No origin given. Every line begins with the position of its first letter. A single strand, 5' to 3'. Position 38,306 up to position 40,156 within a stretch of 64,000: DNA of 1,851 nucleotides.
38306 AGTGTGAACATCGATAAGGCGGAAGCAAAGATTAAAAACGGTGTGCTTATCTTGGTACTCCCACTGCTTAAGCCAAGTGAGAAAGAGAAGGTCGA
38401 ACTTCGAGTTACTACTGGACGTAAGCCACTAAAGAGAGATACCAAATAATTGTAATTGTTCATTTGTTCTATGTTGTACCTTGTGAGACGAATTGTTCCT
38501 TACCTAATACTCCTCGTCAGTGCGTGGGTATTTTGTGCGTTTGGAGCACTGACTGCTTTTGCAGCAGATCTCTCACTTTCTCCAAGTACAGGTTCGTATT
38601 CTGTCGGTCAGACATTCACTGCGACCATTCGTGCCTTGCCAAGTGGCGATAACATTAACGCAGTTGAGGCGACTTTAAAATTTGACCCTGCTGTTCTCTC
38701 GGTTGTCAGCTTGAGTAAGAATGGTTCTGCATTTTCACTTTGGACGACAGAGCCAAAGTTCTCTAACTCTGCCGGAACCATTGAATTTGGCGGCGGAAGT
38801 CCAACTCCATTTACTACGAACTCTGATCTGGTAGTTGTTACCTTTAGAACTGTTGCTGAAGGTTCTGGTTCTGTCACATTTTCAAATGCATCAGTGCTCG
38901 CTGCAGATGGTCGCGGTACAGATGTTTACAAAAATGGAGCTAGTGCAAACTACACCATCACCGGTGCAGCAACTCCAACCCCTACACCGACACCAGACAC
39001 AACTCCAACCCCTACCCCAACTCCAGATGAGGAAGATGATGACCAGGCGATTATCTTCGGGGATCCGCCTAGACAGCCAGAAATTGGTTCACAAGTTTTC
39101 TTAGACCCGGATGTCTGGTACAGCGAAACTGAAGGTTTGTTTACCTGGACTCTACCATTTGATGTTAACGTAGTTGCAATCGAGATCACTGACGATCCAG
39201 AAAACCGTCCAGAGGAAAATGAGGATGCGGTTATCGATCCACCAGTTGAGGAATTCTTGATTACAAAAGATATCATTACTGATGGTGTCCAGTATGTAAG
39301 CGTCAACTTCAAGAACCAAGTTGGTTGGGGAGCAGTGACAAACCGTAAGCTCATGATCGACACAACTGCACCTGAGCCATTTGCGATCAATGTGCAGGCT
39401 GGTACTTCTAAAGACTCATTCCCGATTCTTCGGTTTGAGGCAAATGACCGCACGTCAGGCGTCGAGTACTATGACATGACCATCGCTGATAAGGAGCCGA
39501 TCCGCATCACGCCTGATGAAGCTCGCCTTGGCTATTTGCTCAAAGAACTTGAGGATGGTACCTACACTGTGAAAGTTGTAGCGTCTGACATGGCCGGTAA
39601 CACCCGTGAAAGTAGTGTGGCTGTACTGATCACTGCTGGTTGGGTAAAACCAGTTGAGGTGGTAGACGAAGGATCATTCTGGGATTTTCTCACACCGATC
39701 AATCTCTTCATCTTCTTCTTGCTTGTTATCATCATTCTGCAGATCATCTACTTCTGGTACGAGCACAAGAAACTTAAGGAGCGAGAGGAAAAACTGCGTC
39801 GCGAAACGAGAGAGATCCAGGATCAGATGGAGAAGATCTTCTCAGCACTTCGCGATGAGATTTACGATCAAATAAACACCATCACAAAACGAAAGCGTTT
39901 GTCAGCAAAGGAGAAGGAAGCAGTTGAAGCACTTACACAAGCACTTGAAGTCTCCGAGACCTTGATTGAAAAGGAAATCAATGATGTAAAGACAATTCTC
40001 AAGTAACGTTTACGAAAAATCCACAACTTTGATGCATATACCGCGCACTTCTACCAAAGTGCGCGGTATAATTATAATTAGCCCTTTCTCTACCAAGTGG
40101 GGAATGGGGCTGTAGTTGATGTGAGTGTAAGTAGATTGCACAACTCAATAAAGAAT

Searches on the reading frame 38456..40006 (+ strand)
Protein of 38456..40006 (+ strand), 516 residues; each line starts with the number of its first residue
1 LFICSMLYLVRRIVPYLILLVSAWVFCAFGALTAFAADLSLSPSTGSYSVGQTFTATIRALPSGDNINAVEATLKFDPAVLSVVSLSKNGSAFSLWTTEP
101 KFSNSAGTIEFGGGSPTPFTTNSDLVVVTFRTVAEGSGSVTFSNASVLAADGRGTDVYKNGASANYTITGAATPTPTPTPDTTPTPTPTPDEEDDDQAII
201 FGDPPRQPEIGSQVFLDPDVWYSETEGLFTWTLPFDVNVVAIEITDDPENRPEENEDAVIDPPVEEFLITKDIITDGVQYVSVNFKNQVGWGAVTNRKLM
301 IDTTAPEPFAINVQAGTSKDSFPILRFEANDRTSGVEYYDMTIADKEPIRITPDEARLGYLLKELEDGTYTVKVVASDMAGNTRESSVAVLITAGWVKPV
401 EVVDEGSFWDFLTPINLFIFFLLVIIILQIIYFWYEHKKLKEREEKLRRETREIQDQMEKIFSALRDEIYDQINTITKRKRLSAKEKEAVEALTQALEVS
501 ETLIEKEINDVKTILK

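Call 65: search_protein_families(library=pfam, proteins=[window:38456-40006:+], max_evalue=0.001)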
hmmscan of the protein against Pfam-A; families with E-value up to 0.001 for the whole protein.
window:38456-40006:+ (516 aa): 2 families
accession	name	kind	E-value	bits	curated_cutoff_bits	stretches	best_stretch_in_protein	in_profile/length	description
PF00963.24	Cohesin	-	1.4e-06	29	24.1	1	47-155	10-126/139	Cohesin domain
PF19077.6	Big_13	-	3.1e-05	24.8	27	1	363-390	70-98/102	Bacterial Ig-like domain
